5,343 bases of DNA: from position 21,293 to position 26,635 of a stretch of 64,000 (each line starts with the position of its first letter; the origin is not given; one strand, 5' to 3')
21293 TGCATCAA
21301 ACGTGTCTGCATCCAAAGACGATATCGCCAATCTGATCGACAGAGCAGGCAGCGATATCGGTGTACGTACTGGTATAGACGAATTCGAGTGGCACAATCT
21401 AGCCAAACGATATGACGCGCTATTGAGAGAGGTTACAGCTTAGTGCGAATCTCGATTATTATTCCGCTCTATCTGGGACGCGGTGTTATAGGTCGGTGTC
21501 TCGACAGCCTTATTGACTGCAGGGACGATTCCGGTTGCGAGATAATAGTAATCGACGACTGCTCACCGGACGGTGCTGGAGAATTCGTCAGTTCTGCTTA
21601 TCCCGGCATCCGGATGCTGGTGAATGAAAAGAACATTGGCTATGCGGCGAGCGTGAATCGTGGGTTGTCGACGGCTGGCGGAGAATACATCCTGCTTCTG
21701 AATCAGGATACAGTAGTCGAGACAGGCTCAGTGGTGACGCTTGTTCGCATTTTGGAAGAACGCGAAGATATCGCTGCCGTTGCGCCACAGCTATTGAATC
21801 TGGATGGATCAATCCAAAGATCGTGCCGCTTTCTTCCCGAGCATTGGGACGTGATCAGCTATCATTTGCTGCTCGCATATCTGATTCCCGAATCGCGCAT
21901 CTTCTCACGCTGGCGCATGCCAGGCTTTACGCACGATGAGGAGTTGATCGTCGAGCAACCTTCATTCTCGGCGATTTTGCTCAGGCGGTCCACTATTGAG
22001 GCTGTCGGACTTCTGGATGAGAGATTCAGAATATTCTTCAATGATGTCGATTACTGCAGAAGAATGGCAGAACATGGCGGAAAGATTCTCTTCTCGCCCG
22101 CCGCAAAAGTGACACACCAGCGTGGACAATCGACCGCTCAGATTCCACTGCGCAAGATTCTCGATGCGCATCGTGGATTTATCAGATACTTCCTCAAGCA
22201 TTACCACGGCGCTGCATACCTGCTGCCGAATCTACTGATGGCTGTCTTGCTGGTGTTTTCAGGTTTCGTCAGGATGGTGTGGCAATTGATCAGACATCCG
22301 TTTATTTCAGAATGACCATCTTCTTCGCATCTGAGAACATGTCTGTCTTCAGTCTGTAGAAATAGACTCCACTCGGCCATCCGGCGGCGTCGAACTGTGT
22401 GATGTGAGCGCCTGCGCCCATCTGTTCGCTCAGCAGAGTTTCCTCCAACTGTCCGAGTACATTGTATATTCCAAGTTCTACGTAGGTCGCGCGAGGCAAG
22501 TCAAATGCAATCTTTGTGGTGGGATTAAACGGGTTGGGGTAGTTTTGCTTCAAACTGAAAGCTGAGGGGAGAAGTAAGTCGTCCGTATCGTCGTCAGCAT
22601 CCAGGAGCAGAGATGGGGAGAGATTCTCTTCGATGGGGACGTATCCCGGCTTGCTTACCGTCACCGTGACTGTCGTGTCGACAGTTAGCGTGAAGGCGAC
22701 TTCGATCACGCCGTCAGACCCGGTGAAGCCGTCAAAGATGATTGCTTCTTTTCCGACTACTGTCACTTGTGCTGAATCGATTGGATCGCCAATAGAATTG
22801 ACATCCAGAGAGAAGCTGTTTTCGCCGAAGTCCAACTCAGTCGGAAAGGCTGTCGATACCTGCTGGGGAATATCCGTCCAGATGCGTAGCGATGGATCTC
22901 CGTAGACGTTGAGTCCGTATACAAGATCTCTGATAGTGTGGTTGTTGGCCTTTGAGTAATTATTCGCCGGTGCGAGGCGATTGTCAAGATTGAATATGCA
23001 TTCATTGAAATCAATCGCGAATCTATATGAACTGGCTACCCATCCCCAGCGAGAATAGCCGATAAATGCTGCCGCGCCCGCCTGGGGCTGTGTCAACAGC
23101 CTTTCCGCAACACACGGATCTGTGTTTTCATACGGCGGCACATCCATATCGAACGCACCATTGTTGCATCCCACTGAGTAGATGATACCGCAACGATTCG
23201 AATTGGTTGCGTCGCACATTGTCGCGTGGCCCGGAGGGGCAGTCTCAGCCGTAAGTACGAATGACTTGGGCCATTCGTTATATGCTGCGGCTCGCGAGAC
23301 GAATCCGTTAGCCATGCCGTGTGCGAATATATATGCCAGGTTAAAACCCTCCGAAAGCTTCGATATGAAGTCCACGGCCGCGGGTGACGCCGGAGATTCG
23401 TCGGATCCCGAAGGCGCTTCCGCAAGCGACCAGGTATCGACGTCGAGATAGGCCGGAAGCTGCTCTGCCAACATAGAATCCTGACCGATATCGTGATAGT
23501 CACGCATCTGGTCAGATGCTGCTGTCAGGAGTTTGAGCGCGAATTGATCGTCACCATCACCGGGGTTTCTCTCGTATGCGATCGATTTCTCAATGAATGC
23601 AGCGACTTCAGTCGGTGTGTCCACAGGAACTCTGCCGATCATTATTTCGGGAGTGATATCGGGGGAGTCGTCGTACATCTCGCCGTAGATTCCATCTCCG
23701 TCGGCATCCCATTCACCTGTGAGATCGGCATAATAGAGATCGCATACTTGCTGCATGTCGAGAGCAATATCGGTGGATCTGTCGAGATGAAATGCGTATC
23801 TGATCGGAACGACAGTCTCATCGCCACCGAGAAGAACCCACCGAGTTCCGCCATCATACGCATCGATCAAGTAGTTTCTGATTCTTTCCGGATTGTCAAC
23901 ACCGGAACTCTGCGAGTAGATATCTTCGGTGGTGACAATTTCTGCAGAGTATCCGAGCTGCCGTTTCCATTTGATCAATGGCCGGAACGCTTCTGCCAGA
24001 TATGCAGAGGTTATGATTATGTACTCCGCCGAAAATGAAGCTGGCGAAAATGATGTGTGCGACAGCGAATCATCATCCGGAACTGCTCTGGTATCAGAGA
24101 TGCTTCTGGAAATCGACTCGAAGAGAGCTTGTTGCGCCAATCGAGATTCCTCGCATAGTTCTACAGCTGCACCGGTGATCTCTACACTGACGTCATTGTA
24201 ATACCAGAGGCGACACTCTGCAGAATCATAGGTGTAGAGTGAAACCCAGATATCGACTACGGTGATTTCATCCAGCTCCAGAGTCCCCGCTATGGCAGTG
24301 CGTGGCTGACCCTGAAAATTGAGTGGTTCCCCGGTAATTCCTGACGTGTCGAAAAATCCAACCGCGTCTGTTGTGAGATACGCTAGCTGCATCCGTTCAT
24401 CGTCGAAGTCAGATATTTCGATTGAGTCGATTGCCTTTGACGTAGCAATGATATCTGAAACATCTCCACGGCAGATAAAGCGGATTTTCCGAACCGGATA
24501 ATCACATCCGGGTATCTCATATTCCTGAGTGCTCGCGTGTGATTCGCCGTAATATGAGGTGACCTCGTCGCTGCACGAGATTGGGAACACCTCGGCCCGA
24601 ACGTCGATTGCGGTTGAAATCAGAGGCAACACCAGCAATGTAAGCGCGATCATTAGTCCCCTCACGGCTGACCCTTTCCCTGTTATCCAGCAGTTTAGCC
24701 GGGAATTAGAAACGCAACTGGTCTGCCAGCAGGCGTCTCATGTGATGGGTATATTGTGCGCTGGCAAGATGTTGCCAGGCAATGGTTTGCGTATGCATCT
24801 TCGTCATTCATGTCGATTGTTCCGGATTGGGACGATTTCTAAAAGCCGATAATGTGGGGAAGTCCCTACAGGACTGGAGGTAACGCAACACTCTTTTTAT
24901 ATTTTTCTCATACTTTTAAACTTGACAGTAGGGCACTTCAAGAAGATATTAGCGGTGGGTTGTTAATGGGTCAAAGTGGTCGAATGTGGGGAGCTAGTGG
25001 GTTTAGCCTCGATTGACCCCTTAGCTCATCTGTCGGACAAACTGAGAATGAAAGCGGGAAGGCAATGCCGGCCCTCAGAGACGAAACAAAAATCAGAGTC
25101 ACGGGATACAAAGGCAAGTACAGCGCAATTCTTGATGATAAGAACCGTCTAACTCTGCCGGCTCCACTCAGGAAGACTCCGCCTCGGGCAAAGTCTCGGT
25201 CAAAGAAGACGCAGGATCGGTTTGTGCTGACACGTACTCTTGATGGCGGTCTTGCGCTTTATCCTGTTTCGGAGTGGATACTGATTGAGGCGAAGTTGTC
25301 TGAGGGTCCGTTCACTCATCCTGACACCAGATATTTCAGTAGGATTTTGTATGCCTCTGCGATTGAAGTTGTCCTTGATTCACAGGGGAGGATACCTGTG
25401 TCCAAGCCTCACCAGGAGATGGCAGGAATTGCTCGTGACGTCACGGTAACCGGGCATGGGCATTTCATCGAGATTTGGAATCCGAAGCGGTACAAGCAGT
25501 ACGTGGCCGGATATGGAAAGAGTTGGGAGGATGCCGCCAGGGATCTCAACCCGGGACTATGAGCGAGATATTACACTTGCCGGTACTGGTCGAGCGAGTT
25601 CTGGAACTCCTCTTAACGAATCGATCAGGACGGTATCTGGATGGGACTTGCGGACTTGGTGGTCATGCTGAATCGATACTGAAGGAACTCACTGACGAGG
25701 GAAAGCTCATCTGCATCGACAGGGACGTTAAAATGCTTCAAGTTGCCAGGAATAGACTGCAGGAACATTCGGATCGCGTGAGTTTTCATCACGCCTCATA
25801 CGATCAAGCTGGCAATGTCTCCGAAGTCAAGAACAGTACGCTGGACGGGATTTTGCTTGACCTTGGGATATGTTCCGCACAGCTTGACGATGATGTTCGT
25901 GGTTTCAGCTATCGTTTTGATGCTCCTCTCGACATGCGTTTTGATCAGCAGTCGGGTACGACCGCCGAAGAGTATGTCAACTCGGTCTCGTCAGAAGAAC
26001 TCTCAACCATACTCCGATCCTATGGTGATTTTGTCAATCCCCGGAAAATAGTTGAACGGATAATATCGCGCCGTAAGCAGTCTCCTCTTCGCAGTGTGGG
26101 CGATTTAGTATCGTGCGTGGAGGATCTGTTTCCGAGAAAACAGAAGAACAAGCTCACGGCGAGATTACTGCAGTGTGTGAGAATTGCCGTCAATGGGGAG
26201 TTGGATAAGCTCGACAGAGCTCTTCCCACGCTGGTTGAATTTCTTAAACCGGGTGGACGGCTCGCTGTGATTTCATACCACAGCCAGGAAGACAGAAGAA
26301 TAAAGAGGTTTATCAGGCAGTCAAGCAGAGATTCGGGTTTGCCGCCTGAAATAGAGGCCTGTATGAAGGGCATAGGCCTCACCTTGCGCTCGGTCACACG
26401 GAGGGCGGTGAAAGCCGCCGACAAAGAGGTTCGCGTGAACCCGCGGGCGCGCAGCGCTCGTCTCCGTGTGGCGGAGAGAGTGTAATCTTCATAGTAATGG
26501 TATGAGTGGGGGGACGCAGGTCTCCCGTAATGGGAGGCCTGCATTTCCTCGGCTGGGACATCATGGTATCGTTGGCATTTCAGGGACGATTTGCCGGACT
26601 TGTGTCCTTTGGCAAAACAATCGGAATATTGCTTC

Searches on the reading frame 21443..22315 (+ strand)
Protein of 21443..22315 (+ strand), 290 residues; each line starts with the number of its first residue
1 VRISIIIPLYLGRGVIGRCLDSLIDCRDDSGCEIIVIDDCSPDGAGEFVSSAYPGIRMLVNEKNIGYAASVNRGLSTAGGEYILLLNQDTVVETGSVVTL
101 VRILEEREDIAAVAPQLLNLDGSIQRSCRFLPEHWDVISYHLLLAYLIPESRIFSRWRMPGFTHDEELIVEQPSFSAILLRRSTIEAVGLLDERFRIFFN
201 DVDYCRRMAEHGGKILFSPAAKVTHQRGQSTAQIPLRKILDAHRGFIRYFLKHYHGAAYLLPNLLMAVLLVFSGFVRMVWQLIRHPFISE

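Call 7: search_protein_families(library=pfam, proteins=[window:21443-22315:+], max_evalue=0.00001)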
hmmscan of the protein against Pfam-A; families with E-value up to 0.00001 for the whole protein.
window:21443-22315:+ (290 aa): 3 families
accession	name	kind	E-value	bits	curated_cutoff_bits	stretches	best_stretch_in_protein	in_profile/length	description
PF00535.33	Glycos_transf_2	-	2.2e-22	80.2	23.3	1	4-115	1-115/168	Glycosyl transferase family 2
PF13641.12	Glyco_tranf_2_3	-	7.4e-14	52.8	27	1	3-232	3-218/230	Glycosyltransferase like family 2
PF10111.15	Glyco_tranf_2_2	-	4.2e-08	33.5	27.3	1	4-224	1-214/276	Glycosyltransferase like family 2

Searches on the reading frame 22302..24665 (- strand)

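Call 8: search_protein_families(library=pfam, proteins=[window:22302-24665:-], max_evalue=0.00001)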
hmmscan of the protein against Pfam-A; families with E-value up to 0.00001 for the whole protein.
window:22302-24665:- (787 aa): 2 families
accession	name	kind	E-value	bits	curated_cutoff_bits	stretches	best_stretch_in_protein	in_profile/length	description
PF01364.23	Peptidase_C25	-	4e-55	188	23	1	215-594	1-373/374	Peptidase family C25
PF18962.6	Por_Secre_tail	-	6.6e-08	33.2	27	1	709-785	2-75/75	Secretion system C-terminal sorting domain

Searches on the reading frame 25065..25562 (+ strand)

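Call 8: search_protein_families(library=pfam, proteins=[window:25065-25562:+], max_evalue=0.00001)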
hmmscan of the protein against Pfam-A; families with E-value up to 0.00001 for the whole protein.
window:25065-25562:+ (165 aa): 1 family
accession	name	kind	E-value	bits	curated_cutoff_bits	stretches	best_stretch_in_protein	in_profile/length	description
PF02381.23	MraZ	-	6.4e-22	77.8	23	2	96-149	2-55/72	MraZ protein, putative antitoxin-like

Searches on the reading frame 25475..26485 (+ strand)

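Call 8: search_protein_families(library=pfam, proteins=[window:25475-26485:+], max_evalue=0.00001)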
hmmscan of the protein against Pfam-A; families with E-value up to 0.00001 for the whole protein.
window:25475-26485:+ (336 aa): 3 families
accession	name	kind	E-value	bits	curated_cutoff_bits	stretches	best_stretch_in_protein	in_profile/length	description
PF01795.25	Methyltransf_5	-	1.1e-92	311.3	27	1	32-335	2-308/309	MraW methylase family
PF13847.12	Methyltransf_31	-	3.9e-07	30.3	27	1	52-114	5-68/145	Methyltransferase domain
PF13649.12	Methyltransf_25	-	1e-06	29.8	27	0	55-112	2-58/97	Methyltransferase domain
